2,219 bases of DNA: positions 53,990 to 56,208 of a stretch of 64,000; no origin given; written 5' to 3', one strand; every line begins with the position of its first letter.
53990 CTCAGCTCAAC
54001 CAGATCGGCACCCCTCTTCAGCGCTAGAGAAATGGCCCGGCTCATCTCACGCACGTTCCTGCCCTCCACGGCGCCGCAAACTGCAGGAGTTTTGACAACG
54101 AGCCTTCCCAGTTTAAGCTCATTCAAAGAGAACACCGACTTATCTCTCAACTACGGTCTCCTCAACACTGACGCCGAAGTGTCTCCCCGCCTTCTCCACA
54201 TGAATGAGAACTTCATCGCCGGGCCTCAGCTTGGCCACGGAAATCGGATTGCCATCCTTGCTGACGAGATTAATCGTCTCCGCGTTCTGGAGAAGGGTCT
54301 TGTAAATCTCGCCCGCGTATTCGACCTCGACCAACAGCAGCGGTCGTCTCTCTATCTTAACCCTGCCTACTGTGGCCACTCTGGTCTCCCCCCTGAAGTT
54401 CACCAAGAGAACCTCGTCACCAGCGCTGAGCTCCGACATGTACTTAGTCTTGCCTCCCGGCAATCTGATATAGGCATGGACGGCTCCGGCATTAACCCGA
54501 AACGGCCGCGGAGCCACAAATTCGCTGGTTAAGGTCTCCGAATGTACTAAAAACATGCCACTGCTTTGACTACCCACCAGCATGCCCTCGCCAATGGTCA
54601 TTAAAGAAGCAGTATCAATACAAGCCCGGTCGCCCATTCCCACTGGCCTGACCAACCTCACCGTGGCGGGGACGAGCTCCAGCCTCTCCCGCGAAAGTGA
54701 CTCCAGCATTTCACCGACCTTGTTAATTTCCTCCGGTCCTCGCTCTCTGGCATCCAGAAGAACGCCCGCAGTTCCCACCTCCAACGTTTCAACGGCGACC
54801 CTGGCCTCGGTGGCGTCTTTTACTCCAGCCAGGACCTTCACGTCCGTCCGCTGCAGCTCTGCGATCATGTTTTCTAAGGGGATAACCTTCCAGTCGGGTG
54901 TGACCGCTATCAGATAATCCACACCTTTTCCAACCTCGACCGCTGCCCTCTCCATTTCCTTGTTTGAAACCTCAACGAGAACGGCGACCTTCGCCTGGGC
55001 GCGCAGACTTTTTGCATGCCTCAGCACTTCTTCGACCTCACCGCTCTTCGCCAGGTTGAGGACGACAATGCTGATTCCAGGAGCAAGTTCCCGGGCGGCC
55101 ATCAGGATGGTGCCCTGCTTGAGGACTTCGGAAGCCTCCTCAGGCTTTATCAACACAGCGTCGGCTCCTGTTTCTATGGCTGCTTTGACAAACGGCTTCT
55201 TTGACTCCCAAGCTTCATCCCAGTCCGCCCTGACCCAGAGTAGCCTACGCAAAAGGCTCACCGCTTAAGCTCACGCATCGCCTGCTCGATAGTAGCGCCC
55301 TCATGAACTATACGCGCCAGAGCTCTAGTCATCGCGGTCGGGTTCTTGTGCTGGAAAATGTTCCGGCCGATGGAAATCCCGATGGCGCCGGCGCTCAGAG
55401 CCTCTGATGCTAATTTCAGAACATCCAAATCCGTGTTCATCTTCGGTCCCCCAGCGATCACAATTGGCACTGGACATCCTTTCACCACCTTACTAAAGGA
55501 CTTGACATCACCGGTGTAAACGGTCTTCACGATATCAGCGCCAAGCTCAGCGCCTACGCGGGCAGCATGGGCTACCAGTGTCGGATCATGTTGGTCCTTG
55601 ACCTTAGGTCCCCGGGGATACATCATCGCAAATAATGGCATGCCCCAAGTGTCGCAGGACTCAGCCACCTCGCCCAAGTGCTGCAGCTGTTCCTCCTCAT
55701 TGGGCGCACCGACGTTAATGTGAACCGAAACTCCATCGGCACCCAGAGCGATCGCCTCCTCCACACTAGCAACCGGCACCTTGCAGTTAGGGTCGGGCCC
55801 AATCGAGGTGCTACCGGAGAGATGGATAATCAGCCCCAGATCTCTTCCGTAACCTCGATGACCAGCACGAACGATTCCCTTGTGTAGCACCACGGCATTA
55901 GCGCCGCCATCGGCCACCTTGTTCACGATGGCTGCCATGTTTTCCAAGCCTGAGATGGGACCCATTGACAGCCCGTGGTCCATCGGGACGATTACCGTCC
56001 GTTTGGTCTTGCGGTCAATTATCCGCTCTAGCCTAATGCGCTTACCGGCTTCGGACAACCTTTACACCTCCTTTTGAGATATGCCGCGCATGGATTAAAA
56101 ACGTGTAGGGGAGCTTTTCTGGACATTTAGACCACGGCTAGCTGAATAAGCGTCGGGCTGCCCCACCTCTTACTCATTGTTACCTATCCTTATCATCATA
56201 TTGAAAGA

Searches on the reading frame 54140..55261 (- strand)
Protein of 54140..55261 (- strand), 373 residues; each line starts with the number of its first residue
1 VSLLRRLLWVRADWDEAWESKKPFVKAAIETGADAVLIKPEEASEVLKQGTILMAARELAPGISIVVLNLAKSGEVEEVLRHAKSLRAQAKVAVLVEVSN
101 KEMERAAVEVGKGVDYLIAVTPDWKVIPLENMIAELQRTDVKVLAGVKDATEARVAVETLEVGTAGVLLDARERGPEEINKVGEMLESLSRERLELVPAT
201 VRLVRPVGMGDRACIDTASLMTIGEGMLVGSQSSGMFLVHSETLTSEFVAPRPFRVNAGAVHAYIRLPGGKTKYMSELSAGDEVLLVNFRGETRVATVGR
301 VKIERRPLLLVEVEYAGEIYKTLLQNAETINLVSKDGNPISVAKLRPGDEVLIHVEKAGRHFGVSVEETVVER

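Call 77: search_protein_families(library=pfam, proteins=[window:54140-55261:-], max_evalue=0.00001)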
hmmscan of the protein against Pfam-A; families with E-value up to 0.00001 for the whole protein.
window:54140-55261:- (373 aa): 1 family
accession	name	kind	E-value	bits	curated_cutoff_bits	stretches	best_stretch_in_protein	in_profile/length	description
PF01959.21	DHQS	-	1.9e-128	428.7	22.2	1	7-373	2-344/344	3-dehydroquinate synthase II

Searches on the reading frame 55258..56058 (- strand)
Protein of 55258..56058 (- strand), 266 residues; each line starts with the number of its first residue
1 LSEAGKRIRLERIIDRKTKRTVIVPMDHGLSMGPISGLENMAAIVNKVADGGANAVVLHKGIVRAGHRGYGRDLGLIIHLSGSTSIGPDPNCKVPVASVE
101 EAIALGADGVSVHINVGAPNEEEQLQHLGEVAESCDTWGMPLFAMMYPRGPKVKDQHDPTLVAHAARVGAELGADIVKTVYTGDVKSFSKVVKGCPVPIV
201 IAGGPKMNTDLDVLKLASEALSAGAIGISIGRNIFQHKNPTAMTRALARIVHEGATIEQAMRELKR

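Call 77: search_protein_families(library=pfam, proteins=[window:55258-56058:-], max_evalue=0.00001)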
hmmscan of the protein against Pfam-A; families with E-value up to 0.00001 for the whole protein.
window:55258-56058:- (266 aa): 1 family
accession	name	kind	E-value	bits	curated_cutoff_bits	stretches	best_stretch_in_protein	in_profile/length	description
PF01791.15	DeoC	-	1.5e-71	241.1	23.8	1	21-237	1-229/229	DeoC/LacD family aldolase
